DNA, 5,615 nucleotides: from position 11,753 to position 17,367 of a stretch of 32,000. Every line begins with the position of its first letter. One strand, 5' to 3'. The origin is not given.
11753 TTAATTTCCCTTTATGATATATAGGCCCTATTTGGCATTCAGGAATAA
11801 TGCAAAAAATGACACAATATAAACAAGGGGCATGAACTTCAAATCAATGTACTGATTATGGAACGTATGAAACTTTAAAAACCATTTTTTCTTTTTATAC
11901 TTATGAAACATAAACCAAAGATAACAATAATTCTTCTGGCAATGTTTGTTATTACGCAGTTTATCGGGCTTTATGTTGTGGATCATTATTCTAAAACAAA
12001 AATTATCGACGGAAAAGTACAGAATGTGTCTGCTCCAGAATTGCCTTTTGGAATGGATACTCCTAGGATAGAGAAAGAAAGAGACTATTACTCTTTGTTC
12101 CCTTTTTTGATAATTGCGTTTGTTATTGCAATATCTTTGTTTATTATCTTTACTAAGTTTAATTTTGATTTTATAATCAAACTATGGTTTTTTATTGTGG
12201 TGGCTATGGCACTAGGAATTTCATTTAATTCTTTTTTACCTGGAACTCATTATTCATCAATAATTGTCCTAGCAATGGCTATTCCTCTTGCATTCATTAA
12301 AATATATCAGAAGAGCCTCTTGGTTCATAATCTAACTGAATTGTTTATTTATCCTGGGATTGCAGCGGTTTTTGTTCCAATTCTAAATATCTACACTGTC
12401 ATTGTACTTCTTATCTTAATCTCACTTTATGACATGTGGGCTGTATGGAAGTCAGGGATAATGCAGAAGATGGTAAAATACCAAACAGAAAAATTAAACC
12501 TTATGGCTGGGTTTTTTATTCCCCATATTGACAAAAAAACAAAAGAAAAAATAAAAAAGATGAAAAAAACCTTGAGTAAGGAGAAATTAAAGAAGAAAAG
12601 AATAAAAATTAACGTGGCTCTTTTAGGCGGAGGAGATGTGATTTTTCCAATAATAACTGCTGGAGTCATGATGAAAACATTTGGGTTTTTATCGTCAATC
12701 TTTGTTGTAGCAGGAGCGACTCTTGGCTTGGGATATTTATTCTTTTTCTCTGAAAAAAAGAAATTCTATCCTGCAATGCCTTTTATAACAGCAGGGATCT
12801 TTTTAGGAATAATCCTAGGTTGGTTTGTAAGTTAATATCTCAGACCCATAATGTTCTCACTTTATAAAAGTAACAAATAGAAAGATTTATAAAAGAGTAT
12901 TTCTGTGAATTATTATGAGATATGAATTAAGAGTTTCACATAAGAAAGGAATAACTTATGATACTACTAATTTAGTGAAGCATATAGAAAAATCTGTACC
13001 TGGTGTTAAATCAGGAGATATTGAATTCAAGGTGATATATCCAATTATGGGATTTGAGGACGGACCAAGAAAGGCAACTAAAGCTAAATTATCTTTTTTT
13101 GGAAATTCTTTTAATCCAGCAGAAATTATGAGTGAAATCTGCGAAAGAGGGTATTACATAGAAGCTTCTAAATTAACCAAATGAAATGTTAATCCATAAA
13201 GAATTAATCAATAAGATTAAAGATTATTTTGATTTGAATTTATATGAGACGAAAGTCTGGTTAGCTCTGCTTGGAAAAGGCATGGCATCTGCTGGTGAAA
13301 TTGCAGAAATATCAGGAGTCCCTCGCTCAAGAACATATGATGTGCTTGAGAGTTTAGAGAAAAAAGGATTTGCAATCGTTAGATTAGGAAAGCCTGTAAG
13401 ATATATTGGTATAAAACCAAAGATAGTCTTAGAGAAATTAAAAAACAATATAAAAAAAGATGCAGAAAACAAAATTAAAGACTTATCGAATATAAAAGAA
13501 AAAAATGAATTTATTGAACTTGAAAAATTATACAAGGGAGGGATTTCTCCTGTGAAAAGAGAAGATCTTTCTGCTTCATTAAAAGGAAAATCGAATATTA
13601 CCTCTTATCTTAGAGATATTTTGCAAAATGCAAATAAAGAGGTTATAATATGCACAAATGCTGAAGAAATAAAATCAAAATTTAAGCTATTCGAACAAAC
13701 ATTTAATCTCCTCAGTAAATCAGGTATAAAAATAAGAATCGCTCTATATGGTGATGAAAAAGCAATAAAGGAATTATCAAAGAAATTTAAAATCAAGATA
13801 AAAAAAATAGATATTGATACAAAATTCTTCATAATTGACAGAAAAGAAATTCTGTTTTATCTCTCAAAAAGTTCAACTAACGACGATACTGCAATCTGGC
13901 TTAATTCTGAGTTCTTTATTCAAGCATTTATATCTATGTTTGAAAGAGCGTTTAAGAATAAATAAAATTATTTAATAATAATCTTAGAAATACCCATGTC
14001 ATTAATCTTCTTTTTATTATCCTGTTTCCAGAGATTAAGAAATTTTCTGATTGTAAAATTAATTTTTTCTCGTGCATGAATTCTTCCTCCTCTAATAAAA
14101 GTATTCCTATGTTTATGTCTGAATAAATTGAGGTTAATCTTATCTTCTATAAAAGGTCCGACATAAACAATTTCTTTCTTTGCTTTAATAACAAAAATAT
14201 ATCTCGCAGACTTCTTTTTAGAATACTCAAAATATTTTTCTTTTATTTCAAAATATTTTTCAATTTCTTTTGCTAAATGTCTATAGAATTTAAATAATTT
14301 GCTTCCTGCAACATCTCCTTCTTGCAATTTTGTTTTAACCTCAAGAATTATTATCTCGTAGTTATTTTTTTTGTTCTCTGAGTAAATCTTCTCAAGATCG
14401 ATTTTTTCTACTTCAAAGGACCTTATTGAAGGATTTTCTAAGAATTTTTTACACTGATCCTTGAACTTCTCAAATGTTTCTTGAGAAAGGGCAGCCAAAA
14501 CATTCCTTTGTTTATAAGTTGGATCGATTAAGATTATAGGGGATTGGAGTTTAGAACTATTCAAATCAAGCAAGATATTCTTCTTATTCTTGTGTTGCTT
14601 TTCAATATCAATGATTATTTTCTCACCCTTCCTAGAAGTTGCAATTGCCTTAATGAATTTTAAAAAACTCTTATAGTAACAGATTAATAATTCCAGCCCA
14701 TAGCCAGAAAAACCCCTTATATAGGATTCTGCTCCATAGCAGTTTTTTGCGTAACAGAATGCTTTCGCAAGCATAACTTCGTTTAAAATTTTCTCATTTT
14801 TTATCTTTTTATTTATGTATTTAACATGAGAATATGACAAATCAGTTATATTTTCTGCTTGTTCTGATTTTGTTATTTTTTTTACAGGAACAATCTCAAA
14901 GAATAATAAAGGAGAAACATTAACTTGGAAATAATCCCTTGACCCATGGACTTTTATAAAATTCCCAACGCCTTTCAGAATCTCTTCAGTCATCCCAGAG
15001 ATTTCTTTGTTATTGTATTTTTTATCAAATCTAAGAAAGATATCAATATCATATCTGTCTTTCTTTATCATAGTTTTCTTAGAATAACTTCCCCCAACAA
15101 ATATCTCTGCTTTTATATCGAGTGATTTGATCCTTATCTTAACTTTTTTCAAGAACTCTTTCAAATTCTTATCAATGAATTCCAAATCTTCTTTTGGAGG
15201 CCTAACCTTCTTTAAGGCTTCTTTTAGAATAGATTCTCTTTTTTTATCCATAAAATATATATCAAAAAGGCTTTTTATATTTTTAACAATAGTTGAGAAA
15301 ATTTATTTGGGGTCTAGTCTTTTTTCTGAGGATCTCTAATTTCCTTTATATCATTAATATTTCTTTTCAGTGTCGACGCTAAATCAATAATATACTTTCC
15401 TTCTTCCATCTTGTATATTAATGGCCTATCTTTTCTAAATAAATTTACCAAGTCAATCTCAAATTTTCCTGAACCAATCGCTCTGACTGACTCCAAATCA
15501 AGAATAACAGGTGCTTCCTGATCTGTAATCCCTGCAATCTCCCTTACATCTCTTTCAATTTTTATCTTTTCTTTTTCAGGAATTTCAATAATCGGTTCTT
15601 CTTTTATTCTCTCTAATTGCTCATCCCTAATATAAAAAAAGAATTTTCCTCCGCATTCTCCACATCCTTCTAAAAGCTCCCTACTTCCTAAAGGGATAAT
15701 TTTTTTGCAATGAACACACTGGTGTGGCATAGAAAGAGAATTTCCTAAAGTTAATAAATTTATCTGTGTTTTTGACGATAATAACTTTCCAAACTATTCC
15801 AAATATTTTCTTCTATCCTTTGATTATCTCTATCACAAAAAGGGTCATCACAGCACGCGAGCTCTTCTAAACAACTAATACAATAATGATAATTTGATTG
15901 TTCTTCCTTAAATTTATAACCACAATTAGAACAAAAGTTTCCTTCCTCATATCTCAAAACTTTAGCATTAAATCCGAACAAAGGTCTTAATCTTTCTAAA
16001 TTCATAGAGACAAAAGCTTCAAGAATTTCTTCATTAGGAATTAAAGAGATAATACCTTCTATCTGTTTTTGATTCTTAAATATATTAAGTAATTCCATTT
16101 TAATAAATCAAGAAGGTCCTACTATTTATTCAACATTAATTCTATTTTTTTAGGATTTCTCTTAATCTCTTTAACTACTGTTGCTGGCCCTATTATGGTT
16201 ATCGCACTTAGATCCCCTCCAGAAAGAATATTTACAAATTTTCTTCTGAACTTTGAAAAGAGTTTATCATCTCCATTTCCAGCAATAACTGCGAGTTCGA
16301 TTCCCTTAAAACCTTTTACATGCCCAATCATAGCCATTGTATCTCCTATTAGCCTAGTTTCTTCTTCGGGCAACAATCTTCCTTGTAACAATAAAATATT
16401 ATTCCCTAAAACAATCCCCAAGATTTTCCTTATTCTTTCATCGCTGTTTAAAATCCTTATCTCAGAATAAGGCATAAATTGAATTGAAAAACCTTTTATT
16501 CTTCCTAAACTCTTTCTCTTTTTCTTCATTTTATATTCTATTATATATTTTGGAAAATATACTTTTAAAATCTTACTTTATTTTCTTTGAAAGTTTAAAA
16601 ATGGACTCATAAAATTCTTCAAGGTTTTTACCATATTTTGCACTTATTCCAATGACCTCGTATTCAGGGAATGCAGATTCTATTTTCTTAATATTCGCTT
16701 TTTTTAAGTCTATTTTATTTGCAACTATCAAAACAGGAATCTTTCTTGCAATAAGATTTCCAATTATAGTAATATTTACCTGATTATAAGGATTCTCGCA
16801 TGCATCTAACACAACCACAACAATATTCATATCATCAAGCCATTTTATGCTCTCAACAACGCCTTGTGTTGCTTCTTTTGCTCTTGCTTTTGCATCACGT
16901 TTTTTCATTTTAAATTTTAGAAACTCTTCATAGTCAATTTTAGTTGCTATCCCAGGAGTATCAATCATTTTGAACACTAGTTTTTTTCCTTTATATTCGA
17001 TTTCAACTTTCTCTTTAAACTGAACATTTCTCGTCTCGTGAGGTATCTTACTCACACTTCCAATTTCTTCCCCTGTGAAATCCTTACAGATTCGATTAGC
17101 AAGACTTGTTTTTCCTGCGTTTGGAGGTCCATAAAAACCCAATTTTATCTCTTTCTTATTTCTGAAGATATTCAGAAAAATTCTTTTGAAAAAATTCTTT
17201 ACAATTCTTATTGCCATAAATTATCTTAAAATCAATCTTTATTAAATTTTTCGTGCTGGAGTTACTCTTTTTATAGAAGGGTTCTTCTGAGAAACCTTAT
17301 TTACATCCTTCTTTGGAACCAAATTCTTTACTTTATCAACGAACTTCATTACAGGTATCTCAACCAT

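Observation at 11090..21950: A 110-nt near-identical inverted block links two diverged Cys-rich surface-protein paralogues at the conserved/variable domain junction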

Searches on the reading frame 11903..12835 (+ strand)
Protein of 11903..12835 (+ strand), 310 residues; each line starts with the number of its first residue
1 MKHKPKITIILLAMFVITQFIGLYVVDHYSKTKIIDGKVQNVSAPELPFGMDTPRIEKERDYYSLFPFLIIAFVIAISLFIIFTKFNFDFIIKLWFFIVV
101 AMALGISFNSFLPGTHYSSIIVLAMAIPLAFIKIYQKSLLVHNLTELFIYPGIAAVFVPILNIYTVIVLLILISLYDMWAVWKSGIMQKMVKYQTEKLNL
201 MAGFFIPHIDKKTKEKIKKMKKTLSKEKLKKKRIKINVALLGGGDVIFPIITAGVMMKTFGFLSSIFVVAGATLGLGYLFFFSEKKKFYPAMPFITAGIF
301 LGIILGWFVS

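Call 6: search_protein_families(library=pfam, proteins=[window:11903-12835:+], max_evalue=0.01)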
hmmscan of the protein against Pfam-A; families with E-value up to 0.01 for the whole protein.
window:11903-12835:+ (310 aa): 1 family
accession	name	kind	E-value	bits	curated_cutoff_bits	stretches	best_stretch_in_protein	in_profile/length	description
PF06550.16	SPP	-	3.9e-11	43.4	23.9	1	66-307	37-278/283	Signal-peptide peptidase, presenilin aspartyl protease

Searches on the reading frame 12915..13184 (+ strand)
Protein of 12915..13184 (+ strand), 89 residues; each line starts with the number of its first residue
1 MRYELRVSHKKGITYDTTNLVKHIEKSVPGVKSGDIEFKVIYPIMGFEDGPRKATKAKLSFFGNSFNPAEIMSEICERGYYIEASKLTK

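Call 8: search_protein_families(library=pfam, proteins=[window:12915-13184:+], max_evalue=0.01)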
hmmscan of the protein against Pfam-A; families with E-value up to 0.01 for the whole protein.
window:12915-13184:+ (89 aa): 0 families

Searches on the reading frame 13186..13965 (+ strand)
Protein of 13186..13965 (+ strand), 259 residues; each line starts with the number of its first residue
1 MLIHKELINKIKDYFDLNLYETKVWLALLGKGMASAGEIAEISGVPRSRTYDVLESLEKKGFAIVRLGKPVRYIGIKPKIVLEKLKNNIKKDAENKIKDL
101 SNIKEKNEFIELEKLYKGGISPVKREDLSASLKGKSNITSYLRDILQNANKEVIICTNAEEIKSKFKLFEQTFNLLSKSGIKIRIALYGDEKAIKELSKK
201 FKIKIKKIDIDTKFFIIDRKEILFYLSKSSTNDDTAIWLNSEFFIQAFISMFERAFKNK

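Call 6: search_protein_families(library=pfam, proteins=[window:13186-13965:+], max_evalue=0.01)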
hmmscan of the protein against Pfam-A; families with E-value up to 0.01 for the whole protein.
window:13186-13965:+ (259 aa): 4 families
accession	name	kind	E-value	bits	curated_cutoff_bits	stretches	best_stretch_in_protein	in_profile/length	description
PF01978.25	TrmB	-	7e-18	64.7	25.6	1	15-78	4-67/68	Sugar-specific transcriptional regulator TrmB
PF11495.14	Regulator_TrmB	-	3.6e-09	36.7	22.2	1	133-255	6-127/233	Archaeal transcriptional regulator TrmB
PF09339.16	HTH_IclR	-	0.00026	21.2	22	1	32-62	15-47/52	IclR helix-turn-helix domain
PF06418.20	CTP_synth_N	-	0.0038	17.1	26.1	0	69-107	195-233/265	CTP synthase N-terminus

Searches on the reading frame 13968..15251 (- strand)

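Call 6: search_protein_families(library=pfam, proteins=[window:13968-15251:-], max_evalue=0.01)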
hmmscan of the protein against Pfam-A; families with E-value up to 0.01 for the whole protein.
window:13968-15251:- (427 aa): 3 families
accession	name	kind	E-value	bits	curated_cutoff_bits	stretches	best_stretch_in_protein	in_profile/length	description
PF09249.16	tRNA_NucTransf2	-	1.8e-29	102.7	27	1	157-279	1-112/113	tRNA nucleotidyltransferase, second domain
PF01909.29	NTP_transf_2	-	5.9e-05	23.8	21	1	34-125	1-84/93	Nucleotidyltransferase domain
PF18144.7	SMODS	-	0.00082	20.1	26.5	1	9-123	7-130/164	Second Messenger Oligonucleotide or Dinucleotide Synthetase domain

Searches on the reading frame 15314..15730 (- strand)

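Call 8: search_protein_families(library=pfam, proteins=[window:15314-15730:-], max_evalue=0.01)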
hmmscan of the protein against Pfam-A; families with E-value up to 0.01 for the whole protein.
window:15314-15730:- (138 aa): 1 family
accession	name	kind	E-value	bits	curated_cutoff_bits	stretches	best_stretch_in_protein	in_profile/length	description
PF09845.14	OapC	-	4.4e-22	79.2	23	1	2-122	1-132/133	Origin-associated protein OapC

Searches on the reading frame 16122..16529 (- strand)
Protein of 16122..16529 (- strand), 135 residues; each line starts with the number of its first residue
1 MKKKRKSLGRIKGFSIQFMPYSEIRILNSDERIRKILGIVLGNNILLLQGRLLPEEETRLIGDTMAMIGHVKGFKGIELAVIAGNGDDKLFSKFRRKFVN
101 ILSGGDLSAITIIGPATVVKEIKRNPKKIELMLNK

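Call 8: search_protein_families(library=pfam, proteins=[window:16122-16529:-], max_evalue=0.01)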
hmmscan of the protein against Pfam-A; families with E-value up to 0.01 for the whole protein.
window:16122-16529:- (135 aa): 1 family
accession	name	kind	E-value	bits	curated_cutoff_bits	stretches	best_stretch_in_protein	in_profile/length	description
PF09846.14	OapB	-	1.5e-14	54.2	27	1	27-130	4-100/104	Origin-associated protein OapB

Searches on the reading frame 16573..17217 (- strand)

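Call 8: search_protein_families(library=pfam, proteins=[window:16573-17217:-], max_evalue=0.01)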
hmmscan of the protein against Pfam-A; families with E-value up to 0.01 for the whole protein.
window:16573-17217:- (214 aa): 11 families
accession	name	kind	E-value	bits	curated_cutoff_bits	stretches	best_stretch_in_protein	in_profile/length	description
PF01926.29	MMR_HSR1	-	3e-15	56.8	21.9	1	26-168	2-113/113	50S ribosome-binding GTPase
PF00009.33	GTP_EFTU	-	1.3e-10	41.6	26.5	2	124-208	87-184/188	Elongation factor Tu GTP binding domain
PF02421.24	FeoB_N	-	5.7e-07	29.6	27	1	27-205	4-155/156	Ferrous iron transport protein B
PF16897.10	MMR_HSR1_Xtn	-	5.5e-06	26.8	35.2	1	160-208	56-102/106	C-terminal region of MMR_HSR1 domain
PF08477.19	Roc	-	2e-05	25.3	27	1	25-89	1-65/119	Ras of Complex, Roc, domain of DAPkinase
PF03193.22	RsgA_GTPase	-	2e-05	24.9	30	0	133-205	26-103/174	RsgA GTPase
PF00025.27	Arf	-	5.8e-05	23.1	22.3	0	128-176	80-132/174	ADP-ribosylation factor family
PF00735.24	Septin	-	0.00011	22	26.2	1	28-99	9-81/280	Septin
PF09439.16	SRPRB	-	0.00037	20.4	25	1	28-176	8-126/178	Signal recognition particle receptor beta subunit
PF00910.28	RNA_helicase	-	0.0027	18.6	21.5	1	28-100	3-70/105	RNA helicase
PF00004.35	AAA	-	0.0046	17.9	21.2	0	28-48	3-23/131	ATPase family associated with various cellular activities (AAA)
